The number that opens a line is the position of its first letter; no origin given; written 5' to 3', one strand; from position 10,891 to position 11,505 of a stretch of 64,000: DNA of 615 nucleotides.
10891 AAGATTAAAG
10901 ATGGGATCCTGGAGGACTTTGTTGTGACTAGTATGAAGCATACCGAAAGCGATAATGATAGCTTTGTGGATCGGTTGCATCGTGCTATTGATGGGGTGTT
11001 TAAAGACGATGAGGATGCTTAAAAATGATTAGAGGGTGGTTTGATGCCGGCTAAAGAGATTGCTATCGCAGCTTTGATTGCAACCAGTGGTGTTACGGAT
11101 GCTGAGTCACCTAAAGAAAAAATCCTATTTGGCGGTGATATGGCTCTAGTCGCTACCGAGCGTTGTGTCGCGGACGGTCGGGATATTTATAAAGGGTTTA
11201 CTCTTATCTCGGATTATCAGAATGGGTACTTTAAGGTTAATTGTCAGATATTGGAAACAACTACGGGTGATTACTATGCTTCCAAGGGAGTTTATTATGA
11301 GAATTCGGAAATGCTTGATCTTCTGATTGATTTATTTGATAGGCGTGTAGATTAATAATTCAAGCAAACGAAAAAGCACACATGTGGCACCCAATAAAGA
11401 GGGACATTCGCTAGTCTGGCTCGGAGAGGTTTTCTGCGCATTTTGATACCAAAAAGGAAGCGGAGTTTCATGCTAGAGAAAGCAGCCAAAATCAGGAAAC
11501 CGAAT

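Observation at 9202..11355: End-proximal orphan operon orf606 + orf104 at the transposon left end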

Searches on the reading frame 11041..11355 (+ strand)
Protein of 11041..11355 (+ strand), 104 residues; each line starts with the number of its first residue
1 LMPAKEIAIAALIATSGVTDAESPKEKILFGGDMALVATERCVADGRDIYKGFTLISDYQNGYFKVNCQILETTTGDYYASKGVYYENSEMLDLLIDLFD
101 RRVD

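Call 5: search_protein_families(library=pfam, proteins=[window:11041-11355:+], max_evalue=0.01)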
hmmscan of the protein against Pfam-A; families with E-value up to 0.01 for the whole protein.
window:11041-11355:+ (104 aa): 0 families

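Call 6: search_protein_families(library=padloc, proteins=[window:11041-11355:+], max_evalue=0.01)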
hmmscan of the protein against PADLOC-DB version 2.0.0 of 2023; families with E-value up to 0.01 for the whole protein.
window:11041-11355:+ (104 aa): 0 families

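Call 8: search_protein_families(library=ncbifam, proteins=[window:11041-11355:+], max_evalue=0.1)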
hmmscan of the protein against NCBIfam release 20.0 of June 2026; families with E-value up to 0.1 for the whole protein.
window:11041-11355:+ (104 aa): 0 families

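Call 9: search_protein_families(library=phrogs, proteins=[window:11041-11355:+], max_evalue=0.1)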
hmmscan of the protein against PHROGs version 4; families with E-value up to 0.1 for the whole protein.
window:11041-11355:+ (104 aa): 0 families
